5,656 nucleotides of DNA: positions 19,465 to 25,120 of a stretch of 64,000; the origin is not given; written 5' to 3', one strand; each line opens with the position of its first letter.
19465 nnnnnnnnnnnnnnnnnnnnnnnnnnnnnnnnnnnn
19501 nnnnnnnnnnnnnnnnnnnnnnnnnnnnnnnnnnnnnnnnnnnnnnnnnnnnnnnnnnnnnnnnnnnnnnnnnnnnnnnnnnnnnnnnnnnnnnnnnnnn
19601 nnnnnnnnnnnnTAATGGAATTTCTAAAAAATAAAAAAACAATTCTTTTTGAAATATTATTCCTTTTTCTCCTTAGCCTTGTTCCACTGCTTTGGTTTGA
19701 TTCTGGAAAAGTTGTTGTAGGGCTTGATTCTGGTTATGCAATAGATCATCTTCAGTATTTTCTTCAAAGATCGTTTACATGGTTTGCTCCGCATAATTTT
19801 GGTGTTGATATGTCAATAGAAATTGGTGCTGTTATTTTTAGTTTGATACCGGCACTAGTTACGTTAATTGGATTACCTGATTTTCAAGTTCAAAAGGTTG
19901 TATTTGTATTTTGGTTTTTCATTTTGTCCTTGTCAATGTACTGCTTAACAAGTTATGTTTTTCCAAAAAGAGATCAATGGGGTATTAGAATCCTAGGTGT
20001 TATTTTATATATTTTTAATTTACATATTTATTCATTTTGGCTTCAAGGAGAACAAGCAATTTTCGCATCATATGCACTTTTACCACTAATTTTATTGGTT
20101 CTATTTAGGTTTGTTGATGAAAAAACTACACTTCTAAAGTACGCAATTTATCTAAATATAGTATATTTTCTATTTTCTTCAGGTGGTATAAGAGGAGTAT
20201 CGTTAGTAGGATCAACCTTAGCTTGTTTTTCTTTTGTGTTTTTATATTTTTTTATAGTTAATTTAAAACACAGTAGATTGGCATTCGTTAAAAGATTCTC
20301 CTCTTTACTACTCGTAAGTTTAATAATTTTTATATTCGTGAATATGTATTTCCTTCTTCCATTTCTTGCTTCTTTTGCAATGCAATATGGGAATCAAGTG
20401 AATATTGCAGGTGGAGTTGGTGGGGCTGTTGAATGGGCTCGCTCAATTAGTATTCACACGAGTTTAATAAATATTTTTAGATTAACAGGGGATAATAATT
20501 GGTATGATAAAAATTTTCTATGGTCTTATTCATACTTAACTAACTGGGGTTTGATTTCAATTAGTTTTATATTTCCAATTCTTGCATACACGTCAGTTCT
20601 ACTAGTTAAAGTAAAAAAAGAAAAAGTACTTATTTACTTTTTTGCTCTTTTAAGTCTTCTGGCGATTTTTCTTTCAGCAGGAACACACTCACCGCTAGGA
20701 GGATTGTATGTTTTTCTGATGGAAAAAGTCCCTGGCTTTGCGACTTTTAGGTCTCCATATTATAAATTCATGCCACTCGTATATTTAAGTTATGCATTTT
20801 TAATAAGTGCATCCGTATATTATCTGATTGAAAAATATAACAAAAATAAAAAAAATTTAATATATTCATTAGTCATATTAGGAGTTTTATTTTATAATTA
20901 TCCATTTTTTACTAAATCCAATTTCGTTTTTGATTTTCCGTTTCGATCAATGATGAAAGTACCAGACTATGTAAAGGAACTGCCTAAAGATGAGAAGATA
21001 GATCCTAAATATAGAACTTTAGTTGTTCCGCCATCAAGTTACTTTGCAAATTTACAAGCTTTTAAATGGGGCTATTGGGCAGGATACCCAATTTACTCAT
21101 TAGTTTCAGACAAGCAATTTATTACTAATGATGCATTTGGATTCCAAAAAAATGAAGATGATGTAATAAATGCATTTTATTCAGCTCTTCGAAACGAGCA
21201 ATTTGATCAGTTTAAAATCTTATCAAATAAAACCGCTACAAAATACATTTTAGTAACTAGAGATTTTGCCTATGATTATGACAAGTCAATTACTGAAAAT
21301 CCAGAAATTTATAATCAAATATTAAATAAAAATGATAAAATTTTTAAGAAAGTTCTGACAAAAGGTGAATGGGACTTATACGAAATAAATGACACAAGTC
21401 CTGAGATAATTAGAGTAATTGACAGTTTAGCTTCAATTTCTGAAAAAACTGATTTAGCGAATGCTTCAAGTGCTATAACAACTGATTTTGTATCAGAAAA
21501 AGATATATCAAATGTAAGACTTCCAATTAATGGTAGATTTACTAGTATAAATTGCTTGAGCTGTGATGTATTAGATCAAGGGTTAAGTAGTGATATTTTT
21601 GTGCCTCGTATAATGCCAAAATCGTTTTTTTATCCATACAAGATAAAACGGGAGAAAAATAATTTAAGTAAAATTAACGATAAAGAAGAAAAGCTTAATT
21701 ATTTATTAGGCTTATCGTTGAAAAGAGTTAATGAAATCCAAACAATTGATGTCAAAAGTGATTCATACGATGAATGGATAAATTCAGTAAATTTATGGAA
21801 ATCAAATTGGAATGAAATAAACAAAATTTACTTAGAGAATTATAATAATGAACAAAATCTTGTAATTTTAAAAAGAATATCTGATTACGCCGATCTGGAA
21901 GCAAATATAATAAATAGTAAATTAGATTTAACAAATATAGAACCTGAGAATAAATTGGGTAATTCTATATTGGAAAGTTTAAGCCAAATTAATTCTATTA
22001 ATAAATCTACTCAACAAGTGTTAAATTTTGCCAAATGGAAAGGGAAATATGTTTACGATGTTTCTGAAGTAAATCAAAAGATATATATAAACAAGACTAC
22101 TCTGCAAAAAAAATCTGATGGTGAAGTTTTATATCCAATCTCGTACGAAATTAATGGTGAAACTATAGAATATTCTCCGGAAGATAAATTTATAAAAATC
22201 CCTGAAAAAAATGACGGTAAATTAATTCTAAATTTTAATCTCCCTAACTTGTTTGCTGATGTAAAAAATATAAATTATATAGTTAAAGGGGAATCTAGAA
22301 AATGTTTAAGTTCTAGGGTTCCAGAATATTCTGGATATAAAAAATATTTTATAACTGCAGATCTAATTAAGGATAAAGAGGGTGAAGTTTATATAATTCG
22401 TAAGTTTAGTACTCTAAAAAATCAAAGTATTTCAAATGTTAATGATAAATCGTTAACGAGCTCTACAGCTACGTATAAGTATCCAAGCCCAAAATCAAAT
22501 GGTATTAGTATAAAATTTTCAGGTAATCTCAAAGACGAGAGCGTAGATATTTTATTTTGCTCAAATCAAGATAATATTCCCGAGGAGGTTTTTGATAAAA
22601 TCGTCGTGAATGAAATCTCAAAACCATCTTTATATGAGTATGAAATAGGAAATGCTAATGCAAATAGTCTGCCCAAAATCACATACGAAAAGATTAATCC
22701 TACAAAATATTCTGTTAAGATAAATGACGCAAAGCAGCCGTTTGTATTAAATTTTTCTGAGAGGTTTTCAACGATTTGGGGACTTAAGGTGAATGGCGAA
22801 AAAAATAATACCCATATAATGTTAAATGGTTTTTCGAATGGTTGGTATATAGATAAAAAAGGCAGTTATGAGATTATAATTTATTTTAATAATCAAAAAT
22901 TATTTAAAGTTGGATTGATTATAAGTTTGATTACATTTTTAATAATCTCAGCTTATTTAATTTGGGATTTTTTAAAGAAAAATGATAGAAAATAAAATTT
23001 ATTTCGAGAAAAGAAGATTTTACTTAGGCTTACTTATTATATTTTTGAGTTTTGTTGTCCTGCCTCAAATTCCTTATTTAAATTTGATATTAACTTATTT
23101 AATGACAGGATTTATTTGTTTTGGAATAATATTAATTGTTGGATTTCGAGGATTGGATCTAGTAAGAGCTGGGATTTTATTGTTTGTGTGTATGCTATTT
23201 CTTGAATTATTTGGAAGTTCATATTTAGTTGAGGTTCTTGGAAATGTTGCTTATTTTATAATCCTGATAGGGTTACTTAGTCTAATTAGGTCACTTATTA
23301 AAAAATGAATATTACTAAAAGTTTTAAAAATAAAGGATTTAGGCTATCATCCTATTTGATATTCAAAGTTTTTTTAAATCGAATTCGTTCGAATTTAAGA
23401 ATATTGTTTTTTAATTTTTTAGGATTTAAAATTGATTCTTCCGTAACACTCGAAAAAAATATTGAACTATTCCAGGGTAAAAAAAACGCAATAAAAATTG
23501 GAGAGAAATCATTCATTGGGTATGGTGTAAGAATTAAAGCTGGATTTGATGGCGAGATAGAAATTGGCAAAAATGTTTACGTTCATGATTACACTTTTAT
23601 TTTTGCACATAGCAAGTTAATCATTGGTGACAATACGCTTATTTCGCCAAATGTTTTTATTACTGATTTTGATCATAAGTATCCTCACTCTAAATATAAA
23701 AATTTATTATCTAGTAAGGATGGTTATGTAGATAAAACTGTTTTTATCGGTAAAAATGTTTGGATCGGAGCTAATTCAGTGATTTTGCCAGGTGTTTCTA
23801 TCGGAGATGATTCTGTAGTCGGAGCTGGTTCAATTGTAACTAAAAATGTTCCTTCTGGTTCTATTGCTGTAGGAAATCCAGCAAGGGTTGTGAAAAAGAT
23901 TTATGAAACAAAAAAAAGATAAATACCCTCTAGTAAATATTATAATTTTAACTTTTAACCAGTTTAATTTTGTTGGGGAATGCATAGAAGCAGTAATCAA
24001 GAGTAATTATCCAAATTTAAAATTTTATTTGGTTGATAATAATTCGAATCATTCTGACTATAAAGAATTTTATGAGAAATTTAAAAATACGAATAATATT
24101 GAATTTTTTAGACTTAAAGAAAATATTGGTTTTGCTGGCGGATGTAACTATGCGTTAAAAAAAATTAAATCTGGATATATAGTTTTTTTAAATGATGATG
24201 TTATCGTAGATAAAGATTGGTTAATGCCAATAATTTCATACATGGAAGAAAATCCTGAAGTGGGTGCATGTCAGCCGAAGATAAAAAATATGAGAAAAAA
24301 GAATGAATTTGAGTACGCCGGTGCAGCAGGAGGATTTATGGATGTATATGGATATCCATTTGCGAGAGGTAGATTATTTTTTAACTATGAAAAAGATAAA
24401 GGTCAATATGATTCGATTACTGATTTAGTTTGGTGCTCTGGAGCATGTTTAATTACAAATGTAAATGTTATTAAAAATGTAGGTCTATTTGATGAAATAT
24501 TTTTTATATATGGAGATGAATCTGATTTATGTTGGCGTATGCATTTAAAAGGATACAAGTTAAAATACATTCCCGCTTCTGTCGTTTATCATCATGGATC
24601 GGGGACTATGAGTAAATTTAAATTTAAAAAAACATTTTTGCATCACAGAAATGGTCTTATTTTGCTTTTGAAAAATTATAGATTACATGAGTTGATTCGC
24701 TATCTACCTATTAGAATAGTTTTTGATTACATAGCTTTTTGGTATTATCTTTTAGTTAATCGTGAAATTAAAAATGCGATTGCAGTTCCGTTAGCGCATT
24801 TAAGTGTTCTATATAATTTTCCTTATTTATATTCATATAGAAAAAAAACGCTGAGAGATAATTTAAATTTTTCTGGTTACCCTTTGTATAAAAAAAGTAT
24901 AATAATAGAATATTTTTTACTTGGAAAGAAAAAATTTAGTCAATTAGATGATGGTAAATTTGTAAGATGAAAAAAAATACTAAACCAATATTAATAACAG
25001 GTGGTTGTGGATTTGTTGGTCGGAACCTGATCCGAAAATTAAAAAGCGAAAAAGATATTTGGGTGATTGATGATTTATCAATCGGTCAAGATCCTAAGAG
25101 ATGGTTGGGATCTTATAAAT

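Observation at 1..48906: A 49-kb, about 45-gene unidirectional glycosylation island built around roughly nine GT-C-like membrane transferases and several polyprenol-P sugar synthases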

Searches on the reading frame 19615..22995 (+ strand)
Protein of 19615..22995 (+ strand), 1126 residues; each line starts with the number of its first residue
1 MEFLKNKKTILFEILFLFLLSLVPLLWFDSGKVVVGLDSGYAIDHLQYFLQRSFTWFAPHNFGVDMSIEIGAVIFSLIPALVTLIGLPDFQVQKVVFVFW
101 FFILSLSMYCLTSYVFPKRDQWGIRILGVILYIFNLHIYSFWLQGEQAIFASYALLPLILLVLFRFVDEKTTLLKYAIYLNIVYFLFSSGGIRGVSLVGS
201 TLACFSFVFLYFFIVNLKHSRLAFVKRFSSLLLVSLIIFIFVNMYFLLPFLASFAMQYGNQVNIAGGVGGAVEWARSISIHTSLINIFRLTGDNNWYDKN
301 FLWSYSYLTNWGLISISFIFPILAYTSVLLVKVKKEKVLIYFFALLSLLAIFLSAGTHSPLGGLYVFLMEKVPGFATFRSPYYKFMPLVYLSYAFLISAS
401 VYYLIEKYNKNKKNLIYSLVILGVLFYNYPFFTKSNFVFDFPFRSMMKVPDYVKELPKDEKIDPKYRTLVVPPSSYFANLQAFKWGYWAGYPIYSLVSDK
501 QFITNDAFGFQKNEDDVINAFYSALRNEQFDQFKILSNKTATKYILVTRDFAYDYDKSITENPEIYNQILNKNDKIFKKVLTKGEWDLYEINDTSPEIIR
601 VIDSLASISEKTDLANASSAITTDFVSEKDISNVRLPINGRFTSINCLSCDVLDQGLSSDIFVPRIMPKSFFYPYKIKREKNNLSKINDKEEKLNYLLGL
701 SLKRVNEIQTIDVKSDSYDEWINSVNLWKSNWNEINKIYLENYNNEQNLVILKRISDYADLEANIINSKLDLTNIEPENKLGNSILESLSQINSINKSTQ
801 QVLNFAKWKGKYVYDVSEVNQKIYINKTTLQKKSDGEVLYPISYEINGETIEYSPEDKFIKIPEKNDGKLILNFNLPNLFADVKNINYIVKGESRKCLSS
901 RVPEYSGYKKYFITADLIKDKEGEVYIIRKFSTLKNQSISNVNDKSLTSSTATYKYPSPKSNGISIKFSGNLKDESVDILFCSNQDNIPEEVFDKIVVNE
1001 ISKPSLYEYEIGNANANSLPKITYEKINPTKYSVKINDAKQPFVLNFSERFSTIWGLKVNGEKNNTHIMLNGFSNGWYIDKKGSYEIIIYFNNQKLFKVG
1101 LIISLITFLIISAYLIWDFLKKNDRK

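Call 5: search_protein_families(library=pfam, proteins=[window:19615-22995:+], max_evalue=0.01)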
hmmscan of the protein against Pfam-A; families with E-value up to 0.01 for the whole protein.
window:19615-22995:+ (1126 aa): 1 family
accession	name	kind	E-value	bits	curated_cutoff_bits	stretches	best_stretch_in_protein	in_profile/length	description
PF18915.5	DUF5667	-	0.00021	22.1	27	1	666-752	2-89/99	Domain of unknown function (DUF5667)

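Call 12: search_protein_families(library=ncbifam, proteins=[window:19615-22995:+], max_evalue=1)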
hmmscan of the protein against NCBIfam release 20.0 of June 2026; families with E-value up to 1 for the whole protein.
window:19615-22995:+ (1126 aa): 1 family
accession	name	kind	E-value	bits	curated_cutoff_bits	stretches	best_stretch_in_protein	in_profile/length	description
NF053599.1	transp_MmpA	equivalog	0.00024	19.8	210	2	91-180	67-151/543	MmpA family trehalose lipid delivery protein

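Call 13: search_protein_families(library=pfam, proteins=[window:19615-22995:+], max_evalue=10)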
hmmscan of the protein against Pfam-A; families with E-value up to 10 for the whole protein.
window:19615-22995:+ (1126 aa): 1 family
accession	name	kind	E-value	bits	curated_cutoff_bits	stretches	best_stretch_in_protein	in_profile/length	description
PF18915.5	DUF5667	-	0.00021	22.1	27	1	666-752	2-89/99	Domain of unknown function (DUF5667)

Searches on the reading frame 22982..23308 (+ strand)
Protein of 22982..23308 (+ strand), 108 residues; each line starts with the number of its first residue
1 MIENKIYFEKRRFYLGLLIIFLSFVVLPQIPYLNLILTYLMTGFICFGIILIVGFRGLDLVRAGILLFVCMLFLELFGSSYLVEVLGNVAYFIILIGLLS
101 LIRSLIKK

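Call 5: search_protein_families(library=pfam, proteins=[window:22982-23308:+], max_evalue=0.01)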
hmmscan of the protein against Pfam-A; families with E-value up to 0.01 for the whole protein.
window:22982-23308:+ (108 aa): 0 families

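Call 13: search_protein_families(library=pfam, proteins=[window:22982-23308:+], max_evalue=10)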
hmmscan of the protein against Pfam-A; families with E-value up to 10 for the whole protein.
window:22982-23308:+ (108 aa): 1 family
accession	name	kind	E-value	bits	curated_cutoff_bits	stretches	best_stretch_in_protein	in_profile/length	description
PF04831.18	POPDC1-3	-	6.4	7.3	28.1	1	12-71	5-64/140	POPDC1-3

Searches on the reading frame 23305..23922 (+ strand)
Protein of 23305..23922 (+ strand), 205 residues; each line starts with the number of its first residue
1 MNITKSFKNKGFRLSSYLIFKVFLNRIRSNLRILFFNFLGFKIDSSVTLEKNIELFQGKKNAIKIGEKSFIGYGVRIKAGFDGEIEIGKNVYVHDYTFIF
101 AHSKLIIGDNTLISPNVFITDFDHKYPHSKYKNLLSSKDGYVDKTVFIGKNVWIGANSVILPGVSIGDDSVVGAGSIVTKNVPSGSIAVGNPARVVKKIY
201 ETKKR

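Call 5: search_protein_families(library=pfam, proteins=[window:23305-23922:+], max_evalue=0.01)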
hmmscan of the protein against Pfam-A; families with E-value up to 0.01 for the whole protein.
window:23305-23922:+ (205 aa): 3 families
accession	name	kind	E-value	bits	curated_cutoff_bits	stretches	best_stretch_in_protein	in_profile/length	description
PF00132.30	Hexapep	-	2.5e-19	68.5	27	1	146-180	2-36/36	Bacterial transferase hexapeptide (six repeats)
PF14602.12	Hexapep_2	-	8.4e-14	51.5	27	1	146-180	2-34/34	Hexapeptide repeat of succinyl-transferase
PF25084.1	LbH_EIF2B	-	8.5e-06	26.2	54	0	141-182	57-97/105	EIF2B subunit epsilon LbH domain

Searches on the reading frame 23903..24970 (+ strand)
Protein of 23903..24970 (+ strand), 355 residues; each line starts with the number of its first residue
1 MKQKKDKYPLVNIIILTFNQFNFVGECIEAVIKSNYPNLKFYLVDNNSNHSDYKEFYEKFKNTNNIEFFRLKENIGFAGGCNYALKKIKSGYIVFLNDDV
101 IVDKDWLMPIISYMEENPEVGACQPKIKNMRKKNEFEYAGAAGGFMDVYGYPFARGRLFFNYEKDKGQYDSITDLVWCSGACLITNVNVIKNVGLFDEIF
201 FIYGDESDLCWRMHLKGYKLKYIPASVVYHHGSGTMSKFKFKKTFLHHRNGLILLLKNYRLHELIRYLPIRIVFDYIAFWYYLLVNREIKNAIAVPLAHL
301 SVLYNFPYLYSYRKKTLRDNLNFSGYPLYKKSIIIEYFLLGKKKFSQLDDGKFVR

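Call 5: search_protein_families(library=pfam, proteins=[window:23903-24970:+], max_evalue=0.01)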
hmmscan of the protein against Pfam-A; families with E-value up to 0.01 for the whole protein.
window:23903-24970:+ (355 aa): 5 families
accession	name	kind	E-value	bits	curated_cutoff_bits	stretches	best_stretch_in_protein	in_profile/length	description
PF00535.33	Glycos_transf_2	-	3.1e-22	79.7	23.3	1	13-142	2-131/168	Glycosyl transferase family 2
PF13641.12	Glyco_tranf_2_3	-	9.2e-15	55.7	27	1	11-233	3-213/230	Glycosyltransferase like family 2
PF13632.12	Glyco_trans_2_3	-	1.1e-11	45.4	27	1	92-298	1-189/198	Glycosyl transferase family group 2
PF13712.12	Glyco_tranf_2_5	-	0.00022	21.4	27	1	65-121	29-86/210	Glycosyltransferase like family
PF04666.19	MGAT4_cons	-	0.0086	15.5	51.5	0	11-114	72-177/280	MGAT4 conserved region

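Call 33: search_protein_families(library=ncbifam, proteins=[window:23903-24970:+], max_evalue=0.001)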
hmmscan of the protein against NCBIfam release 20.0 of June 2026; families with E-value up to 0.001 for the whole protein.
window:23903-24970:+ (355 aa): 17 families
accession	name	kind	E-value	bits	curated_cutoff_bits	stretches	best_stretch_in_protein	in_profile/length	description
NF038299.1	EPS_HpsN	equivalog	3.6e-20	72.2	425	1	9-267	1-262/317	hormogonium polysaccharide biosynthesis glycosyltransferase HpsN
TIGR03937.1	PgaC_IcaA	equivalog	2.7e-19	69.4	422.3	1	3-129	39-167/407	poly-beta-1,6-N-acetyl-D-glucosamine synthase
TIGR03965.1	mycofact_glyco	equivalog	3.4e-17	62.5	280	1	5-244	70-294/467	mycofactocin biosynthesis glycosyltransferase MftF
TIGR01556.1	rhamnosyltran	subfamily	6.8e-15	55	200.55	1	27-235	9-204/281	rhamnosyltransferase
NF047683.1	TeichurnBiosyTuaG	equivalog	2.5e-11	43.7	400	1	7-117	4-114/252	teichuronic acid biosynthesis protein TuaG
TIGR03111.1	glyc2_xrt_Gpos1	hypoth_equivalog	3e-11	42.8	363.95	1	4-124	44-166/439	TIGR03111 family XrtG-associated glycosyltransferase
NF038302.1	EPS_HpsE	equivalog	5.6e-11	42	300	1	13-231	5-223/307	hormogonium polysaccharide biosynthesis glycosyltransferase HpsE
TIGR04242.1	nodulat_NodC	equivalog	2.6e-10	39.8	550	1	4-130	43-171/395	chitooligosaccharide synthase NodC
NF041875.1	EPS_EpsD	equivalog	1e-08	35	370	1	11-108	1-98/325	exopolysaccharide biosynthesis glycosyltransferase EpsD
TIGR04440.1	glyco_TIGR04440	domain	3.4e-08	33.5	70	1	13-126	4-118/215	TIGR00180 family glycosyltransferase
NF050050.1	ProtGlycPglI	equivalog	1.3e-07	31.3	500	1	9-111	2-105/306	GalNAc(5)-diNAcBac-PP-undecaprenol beta-1,3-glucosyltransferase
NF041394.1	GtaseAglG_Halo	equivalog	1.7e-07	30.8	440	1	14-121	8-114/304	glucosyl-dolichyl phosphate glucuronosyltransferase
NF053739.1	GlytfEpsEBac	equivalog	2.5e-06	26.7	450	1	9-117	1-110/265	glycosyltransferase EpsE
NF007453.0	PRK10018.1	equivalog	4.1e-05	23.4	382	1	7-100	4-97/280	colanic acid biosynthesis glycosyltransferase WcaA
TIGR03030.1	CelA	equivalog_domain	5.7e-05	21.3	699.1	1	2-124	124-263/714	UDP-forming cellulose synthase catalytic subunit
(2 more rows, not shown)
